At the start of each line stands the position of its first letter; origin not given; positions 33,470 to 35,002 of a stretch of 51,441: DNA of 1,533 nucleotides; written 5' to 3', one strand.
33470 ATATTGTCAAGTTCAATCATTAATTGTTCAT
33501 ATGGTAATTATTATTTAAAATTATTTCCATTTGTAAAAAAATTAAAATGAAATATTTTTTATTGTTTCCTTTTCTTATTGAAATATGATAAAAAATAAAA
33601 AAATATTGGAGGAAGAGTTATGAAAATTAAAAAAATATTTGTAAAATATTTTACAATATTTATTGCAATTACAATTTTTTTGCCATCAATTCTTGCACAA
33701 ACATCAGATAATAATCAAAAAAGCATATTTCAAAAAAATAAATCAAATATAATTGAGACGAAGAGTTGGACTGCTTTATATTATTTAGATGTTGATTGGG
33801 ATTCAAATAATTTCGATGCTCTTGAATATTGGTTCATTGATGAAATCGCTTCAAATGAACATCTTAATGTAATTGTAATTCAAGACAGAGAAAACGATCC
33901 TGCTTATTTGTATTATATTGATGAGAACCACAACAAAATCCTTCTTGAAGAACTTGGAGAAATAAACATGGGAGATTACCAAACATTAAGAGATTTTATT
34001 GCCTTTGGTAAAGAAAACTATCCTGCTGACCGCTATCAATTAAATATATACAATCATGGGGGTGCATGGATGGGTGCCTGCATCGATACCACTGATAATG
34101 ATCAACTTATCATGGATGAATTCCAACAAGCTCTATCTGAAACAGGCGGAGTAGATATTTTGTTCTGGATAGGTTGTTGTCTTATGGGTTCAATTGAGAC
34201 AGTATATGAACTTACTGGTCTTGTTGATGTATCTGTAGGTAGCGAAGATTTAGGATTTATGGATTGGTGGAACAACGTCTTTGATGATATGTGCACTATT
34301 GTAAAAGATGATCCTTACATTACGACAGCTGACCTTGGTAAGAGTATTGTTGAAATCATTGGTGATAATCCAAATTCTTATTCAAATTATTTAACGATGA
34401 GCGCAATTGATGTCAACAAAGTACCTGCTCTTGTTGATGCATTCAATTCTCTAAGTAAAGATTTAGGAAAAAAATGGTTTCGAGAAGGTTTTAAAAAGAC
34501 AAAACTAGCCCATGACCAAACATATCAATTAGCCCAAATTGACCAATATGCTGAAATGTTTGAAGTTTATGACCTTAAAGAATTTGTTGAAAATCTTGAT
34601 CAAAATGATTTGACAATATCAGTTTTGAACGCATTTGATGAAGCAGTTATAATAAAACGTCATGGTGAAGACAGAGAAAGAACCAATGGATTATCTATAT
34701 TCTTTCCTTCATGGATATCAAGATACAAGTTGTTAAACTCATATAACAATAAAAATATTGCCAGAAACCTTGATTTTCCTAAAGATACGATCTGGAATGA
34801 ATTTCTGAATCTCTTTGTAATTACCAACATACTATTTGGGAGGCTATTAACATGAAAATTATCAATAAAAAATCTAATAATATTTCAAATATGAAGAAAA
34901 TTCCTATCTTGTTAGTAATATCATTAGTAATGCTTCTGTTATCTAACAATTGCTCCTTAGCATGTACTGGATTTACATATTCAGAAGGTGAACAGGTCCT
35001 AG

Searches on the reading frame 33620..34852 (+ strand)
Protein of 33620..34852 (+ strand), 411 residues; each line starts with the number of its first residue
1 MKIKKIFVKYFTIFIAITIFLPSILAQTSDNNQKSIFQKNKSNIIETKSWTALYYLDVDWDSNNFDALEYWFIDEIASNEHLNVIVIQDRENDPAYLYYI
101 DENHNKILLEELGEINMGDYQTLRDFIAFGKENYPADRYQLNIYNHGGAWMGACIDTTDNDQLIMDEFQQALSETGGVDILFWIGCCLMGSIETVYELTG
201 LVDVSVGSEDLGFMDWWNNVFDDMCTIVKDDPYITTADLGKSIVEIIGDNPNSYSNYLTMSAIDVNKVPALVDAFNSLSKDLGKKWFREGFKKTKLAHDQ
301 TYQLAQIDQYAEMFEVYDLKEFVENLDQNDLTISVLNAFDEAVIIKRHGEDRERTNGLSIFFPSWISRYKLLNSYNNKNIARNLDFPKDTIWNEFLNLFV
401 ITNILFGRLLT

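Call 6: search_protein_families(library=pfam, proteins=[window:33620-34852:+], max_evalue=0.01)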
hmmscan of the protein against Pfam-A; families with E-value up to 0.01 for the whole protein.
window:33620-34852:+ (411 aa): 1 family
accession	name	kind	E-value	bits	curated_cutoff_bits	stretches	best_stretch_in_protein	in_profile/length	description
PF03415.19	Peptidase_C11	-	7.8e-34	118.2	25.8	1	74-397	22-357/359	Clostripain family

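Call 7: search_protein_families(library=ncbifam, proteins=[window:33620-34852:+], max_evalue=0.01)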
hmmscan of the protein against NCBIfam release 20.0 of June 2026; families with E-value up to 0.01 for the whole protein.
window:33620-34852:+ (411 aa): 3 families
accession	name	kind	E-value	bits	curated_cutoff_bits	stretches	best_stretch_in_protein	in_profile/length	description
TIGR02806.2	clostrip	equivalog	6e-14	51.7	550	2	114-197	90-187/472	clostripain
TIGR02812.1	fadR_gamma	equivalog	0.0031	17.2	249.2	1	259-339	84-167/235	fatty acid metabolism transcriptional regulator FadR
TIGR01495.1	ETRAMP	paralog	0.0051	16.8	32.75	0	1-48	1-47/85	ETRAMP family protein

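Call 9: find_homologous_proteins(query=window:33620-34852:+)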
Query window:33620-34852:+ (411 aa): 130 proteins with E <= 0.001 among 2908 candidates; the best 120 are listed.
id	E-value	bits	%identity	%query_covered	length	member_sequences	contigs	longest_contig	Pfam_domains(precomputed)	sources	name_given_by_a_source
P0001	3.7e-262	888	94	100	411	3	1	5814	PF03415.20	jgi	jgi:hypothetical protein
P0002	2.0e-226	770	81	100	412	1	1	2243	PF03415.20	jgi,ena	-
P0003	1.5e-224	764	82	95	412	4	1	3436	PF03415.20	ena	-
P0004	6.4e-224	762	81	100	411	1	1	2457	PF03415.20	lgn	-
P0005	1.5e-220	751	80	100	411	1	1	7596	PF03415.20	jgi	jgi:hypothetical protein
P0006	1.8e-220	750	80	98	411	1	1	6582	PF03415.20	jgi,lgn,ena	-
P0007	5.9e-213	726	80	95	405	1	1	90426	PF03415.20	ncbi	-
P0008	5.4e-182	624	72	88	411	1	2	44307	PF03415.20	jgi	jgi:hypothetical protein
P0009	4.6e-176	604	64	97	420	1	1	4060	PF03415.20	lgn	-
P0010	2.5e-169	582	62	100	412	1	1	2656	PF03415.20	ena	-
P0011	2.5e-169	582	69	89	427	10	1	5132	PF03415.20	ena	-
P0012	6.7e-142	492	84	63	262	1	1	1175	PF03415.20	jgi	jgi:hypothetical protein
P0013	1.2e-138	481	54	98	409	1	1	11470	PF03415.20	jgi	jgi:hypothetical protein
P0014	1.1e-133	464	55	96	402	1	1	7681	PF03415.20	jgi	jgi:hypothetical protein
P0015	7.4e-126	439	65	71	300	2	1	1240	PF03415.20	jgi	jgi:hypothetical protein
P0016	2.6e-125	437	52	95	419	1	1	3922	PF03415.20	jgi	jgi:hypothetical protein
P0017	7.7e-124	432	52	96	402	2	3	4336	PF03415.20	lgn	-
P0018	6.3e-123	429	51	98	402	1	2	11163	PF03415.20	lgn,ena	-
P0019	9.6e-119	415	52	97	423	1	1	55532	PF03415.20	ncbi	-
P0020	8.1e-118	412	49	99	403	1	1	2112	PF03415.20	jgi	jgi:hypothetical protein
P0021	1.5e-117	411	51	95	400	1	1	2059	PF03415.20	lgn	-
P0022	2.3e-117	411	51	96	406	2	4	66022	PF03415.20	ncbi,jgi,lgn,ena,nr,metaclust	ncbi:hypothetical protein AC481_04915 [miscellaneous Crenarchaeota group archaeon SMTZ-80]|nr:MAG: h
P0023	4.1e-117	410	50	99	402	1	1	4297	PF03415.20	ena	-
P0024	7.7e-116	406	52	90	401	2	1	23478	PF03415.20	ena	-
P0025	1.8e-114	401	50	95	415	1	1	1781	PF03415.20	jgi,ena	-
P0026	4.4e-114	400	51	92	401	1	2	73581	PF03415.20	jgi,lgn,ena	-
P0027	1.9e-113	398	49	97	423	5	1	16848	PF03415.20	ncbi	-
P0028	2.6e-113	397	53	89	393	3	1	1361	PF03415.20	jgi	jgi:hypothetical protein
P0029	1.5e-112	395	50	88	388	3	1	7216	PF03415.20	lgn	-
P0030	2.5e-112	394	49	99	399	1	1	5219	PF03415.20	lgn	-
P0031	6.8e-112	393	48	99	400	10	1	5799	PF03415.20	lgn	-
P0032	9.2e-112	392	50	89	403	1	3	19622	PF03415.20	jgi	jgi:hypothetical protein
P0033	1.1e-111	392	48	96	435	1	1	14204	PF03415.20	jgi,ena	-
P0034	1.4e-111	392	46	96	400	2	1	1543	PF03415.20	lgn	-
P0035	1.5e-111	392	53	88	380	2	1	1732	PF03415.20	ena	-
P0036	1.8e-111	391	48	96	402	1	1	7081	PF03415.20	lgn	-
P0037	4.3e-111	390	49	90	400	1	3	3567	PF03415.20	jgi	jgi:hypothetical protein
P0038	6.7e-111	389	49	96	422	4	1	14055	PF03415.20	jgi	-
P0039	7.5e-111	389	51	88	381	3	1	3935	PF03415.20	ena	-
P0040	7.8e-111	389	50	96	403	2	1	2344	PF03415.20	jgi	-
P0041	9.6e-111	389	49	97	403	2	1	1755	PF03415.20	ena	-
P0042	1.2e-110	389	48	99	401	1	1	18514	PF03415.20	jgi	jgi:hypothetical protein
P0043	1.4e-110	388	50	98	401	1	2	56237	PF03415.20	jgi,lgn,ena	-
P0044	2.4e-110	388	49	98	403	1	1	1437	PF03415.20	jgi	jgi:hypothetical protein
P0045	3.3e-110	387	50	90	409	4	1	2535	PF03415.20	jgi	-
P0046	4.9e-110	387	49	97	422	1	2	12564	PF03415.20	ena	-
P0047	7.9e-110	386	49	89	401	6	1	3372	PF03415.20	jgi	-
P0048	9.8e-110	386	47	99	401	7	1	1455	PF03415.20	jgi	jgi:hypothetical protein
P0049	1.7e-109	385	46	98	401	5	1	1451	PF03415.20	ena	-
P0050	2.6e-109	384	48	97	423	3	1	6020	PF03415.20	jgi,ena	-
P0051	3.8e-109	384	47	91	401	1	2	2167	PF03415.20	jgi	jgi:hypothetical protein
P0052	5.3e-109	383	47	97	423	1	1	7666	PF03415.20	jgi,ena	-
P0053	5.8e-109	383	48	97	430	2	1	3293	PF03415.20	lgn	-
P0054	7.2e-109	383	48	99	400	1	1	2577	PF03415.20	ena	-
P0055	7.5e-109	383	48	88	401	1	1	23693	PF03415.20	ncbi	-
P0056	9.6e-109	382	48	96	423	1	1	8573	PF03415.20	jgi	jgi:hypothetical protein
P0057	1.2e-108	382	46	96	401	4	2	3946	PF03415.20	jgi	jgi:hypothetical protein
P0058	1.4e-108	382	45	98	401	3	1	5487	PF03415.20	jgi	jgi:hypothetical protein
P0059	5.3e-108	380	47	94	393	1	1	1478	PF03415.20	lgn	-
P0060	5.7e-108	380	49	99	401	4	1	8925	PF03415.20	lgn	-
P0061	6.1e-108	380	46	98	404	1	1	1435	PF03415.20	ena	-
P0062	1.5e-107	378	48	96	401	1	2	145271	PF03415.20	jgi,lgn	-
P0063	1.9e-107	378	48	88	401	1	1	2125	PF03415.20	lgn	-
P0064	2.4e-107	378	45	99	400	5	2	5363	PF03415.20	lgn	-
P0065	2.5e-107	378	48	96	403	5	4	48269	PF03415.20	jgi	jgi:hypothetical protein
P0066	4.7e-107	377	48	88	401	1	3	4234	PF03415.20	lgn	-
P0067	4.8e-107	377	46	98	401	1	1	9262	PF03415.20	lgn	-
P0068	1.1e-106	376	48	88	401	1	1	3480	PF03415.20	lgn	-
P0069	1.6e-106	375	45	99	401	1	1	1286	PF03415.20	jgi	jgi:hypothetical protein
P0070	2.3e-106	374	48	88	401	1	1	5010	PF03415.20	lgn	-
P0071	8.3e-106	373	46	99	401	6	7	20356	PF03415.20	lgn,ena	-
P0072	1.5e-105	372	48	98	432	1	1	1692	PF03415.20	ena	-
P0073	3.1e-105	371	49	88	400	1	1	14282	PF03415.20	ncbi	-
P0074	6.1e-105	370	44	98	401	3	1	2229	PF03415.20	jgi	jgi:hypothetical protein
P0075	2.2e-103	365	44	99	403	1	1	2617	PF03415.20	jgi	jgi:hypothetical protein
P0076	3.3e-103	364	44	98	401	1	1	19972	PF03415.20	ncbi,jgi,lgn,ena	ncbi:MAG: clostripain-related cysteine peptidase [Candidatus Thermoplasmatota archaeon]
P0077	1.9e-101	358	47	90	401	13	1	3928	PF03415.20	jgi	-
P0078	5.4e-101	357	45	99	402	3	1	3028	PF03415.20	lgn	-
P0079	7.8e-100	353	45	99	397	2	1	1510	PF03415.20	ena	-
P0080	6.4e-99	350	46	96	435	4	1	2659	PF03415.20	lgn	-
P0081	7.2e-91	323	47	86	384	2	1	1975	PF03415.20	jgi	-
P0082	1.3e-89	319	45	90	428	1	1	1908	PF03415.20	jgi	jgi:hypothetical protein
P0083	1.8e-89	319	44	97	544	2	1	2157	PF03415.20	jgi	jgi:hypothetical protein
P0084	4.6e-84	301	51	72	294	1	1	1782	PF03415.20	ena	-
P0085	1.1e-82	296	51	66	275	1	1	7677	PF03415.20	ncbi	-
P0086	6.6e-82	294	43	97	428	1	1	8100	PF03415.20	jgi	jgi:hypothetical protein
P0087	6.7e-81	291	51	70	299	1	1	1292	PF03415.20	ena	-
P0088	2.3e-79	285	48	71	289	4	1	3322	PF03415.20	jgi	jgi:hypothetical protein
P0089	6.3e-78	281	42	89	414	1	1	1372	PF03415.20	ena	-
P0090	1.2e-76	277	39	97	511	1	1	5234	PF03415.20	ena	-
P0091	5.9e-75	271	40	90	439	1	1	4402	PF03415.20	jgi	jgi:hypothetical protein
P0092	1.6e-74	270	37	99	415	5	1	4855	PF03415.20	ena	-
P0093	1.7e-74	270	38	98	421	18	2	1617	PF03415.20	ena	-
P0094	3.2e-74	269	39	96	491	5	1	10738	PF03415.20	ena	-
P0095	4.4e-74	268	38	96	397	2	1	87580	PF03415.20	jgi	-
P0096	4.6e-74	268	39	88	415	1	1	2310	PF03415.20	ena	-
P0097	2.3e-73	266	39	91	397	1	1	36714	PF03415.20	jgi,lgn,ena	-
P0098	2.1e-71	259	37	99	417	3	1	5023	PF03415.20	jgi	-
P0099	7.6e-71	257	37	98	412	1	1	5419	PF03415.20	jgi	jgi:hypothetical protein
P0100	5.8e-70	255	40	86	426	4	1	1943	PF03415.20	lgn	-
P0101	4.1e-69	252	38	88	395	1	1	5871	PF03415.20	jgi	-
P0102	9.6e-69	251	39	85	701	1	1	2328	PF03415.20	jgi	jgi:hypothetical protein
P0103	4.2e-68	248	38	85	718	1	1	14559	PF03415.20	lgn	-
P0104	4.8e-68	248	37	96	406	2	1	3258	PF03415.20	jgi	-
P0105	2.3e-67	246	37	93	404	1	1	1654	PF03415.20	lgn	-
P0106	1.2e-66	244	37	94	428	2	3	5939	PF03415.20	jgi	jgi:hypothetical protein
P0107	2.3e-66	243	37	88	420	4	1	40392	PF03415.20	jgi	jgi:hypothetical protein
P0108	5.8e-65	238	38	96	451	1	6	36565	PF03415.20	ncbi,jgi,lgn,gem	-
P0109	1.4e-64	237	35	97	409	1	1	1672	PF03415.20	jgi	jgi:hypothetical protein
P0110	7.3e-64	234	35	97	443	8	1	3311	PF03415.20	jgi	-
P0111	1.6e-63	233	41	86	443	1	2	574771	PF03415.20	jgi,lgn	-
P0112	2.0e-62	230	35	88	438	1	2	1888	PF03415.20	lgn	-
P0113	2.0e-59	220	48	59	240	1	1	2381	PF03415.20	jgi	jgi:hypothetical protein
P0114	5.7e-59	218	35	97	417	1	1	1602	PF03415.20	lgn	-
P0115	1.9e-55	207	36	95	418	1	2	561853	PF03415.20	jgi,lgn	-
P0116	2.5e-55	206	37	87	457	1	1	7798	PF03415.20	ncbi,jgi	jgi:hypothetical protein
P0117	4.9e-55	205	34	92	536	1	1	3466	PF13860.13,PF03415.20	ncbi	-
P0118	2.1e-54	203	36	88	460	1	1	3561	PF03415.20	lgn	-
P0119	5.2e-54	202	46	57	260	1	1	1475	PF03415.20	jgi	jgi:hypothetical protein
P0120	1.2e-52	198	34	97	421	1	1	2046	PF03415.20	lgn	-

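Call 10: search_solved_structures(query=window:33620-34852:+, max_evalue=0.01, show_alignments=3)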
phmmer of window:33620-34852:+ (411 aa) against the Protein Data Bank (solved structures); distinct sequences matched with E-value up to 0.01: 8.
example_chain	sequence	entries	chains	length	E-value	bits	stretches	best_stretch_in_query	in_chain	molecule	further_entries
9cip_A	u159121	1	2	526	5.1e-11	45.5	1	27-198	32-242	Clostripain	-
3cmu_A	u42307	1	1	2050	4.8e-08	35.7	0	228-285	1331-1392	Protein recA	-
3cmt_A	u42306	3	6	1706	3.8e-05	26.2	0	228-285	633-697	Protein recA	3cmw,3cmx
6n9j_A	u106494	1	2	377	4e-05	26.1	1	77-208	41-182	Clostripain-related protein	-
6mzo_A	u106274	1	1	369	5.2e-05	25.7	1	81-209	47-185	Inactive Zymogen C11 Protease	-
4yec_A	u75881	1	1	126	0.00028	23.3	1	51-152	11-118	Clostripain family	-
3uws_A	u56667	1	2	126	0.00028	23.3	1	51-152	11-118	hypothetical protein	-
3cmv_A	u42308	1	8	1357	0.0039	19.5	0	228-285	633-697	Protein recA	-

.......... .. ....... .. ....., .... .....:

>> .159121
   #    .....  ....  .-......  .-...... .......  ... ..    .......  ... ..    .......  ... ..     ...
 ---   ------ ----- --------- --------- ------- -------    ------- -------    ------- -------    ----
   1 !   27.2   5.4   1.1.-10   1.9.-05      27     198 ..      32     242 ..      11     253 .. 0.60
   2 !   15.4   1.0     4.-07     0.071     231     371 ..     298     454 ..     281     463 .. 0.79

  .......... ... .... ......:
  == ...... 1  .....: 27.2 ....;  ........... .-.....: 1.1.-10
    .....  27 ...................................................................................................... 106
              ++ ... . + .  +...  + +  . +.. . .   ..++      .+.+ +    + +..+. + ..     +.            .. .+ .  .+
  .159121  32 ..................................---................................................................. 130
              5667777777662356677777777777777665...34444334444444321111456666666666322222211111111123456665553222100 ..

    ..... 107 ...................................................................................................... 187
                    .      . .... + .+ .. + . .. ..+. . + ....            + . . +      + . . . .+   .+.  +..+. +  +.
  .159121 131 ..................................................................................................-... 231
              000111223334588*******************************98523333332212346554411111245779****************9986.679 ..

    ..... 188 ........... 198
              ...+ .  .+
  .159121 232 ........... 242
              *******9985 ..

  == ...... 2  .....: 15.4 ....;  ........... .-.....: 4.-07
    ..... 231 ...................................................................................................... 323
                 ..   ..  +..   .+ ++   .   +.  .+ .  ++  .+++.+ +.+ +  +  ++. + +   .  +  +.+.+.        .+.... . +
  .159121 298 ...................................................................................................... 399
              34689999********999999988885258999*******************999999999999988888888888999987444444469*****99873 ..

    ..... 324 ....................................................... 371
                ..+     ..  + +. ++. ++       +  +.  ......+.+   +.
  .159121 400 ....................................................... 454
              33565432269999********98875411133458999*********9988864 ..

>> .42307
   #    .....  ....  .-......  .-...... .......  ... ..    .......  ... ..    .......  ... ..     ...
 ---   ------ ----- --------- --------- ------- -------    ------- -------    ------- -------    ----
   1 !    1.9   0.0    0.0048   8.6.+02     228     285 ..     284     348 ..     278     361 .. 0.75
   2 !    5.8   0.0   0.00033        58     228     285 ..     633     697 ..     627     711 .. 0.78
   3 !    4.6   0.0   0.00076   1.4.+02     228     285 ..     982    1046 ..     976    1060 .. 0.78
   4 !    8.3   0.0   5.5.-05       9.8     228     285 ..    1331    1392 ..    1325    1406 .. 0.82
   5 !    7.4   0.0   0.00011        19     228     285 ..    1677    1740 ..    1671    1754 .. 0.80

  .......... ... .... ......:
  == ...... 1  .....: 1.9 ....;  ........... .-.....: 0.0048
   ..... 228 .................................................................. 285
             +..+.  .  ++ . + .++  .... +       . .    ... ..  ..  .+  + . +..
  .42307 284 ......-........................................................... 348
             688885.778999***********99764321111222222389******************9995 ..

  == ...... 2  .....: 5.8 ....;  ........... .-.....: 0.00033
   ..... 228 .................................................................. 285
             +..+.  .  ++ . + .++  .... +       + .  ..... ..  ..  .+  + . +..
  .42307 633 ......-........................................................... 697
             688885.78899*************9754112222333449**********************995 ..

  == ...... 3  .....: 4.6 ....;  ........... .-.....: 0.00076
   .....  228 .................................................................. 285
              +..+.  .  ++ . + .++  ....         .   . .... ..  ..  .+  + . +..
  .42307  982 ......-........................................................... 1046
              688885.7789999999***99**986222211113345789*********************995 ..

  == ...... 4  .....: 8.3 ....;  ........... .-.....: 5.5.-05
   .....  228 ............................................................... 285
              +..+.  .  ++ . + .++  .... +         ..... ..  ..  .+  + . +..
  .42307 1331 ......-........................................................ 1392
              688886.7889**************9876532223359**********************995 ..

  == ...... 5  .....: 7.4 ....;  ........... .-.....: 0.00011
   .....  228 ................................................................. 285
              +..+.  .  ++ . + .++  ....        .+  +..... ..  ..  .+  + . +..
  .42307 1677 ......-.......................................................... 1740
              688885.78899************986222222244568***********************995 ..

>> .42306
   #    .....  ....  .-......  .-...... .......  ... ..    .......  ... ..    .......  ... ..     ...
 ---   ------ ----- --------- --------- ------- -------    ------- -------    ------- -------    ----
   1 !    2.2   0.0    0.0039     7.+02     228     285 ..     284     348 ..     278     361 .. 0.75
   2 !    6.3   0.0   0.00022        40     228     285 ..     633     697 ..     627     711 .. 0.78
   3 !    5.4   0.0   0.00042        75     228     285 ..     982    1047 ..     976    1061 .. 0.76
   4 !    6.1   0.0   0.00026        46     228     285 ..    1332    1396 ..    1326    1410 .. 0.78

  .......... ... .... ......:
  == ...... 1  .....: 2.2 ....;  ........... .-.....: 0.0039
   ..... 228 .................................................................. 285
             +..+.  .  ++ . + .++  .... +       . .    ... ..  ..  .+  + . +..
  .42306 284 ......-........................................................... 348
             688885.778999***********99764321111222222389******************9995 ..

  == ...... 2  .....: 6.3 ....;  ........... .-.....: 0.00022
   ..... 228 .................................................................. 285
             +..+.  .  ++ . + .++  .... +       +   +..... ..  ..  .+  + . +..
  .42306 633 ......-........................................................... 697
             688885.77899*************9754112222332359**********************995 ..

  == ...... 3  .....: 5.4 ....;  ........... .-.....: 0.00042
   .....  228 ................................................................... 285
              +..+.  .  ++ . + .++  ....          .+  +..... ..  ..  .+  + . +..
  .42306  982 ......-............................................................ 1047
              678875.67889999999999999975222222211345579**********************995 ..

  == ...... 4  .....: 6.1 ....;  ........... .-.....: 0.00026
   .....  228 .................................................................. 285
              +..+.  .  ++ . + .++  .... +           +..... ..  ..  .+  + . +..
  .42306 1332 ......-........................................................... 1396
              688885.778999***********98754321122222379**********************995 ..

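Call 13: find_encoding_contigs(protein=P0007, flank=10000, max_places=3)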
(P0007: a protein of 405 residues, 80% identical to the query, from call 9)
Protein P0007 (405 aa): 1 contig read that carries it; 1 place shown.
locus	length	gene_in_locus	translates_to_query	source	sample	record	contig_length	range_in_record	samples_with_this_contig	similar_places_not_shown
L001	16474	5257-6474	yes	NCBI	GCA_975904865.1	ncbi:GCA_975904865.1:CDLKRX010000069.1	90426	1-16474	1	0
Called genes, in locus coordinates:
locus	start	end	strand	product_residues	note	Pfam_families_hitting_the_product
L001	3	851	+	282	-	?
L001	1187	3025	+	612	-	PF18911:PKD_4, PF00801:PKD, PF22352:K319L-like_PKD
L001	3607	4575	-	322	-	PF01047:MarR (faint), PF12840:HTH_20 (faint), PF13404:HTH_AsnC-type, PF13412:HTH_24, PF13404:HTH_AsnC-type, PF13412:HTH_24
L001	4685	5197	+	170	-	-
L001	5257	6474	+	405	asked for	PF03415:Peptidase_C11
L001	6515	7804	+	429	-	PF18911:PKD_4 (faint)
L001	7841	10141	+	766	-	PF08126:Propeptide_C25, PF01364:Peptidase_C25, PF18911:PKD_4 (faint)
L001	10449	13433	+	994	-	-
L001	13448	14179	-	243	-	PF01963:TraB_PrgY_gumN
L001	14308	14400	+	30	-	-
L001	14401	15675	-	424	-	PF05221:AdoHcyase, PF02826:2-Hacid_dh_C, PF00670:AdoHcyase_NAD, PF07991:KARI_N (faint)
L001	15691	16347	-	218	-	PF13549:ATP-grasp_5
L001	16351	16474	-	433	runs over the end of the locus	PF00501:AMP-binding, PF14535:AMP-binding_C_2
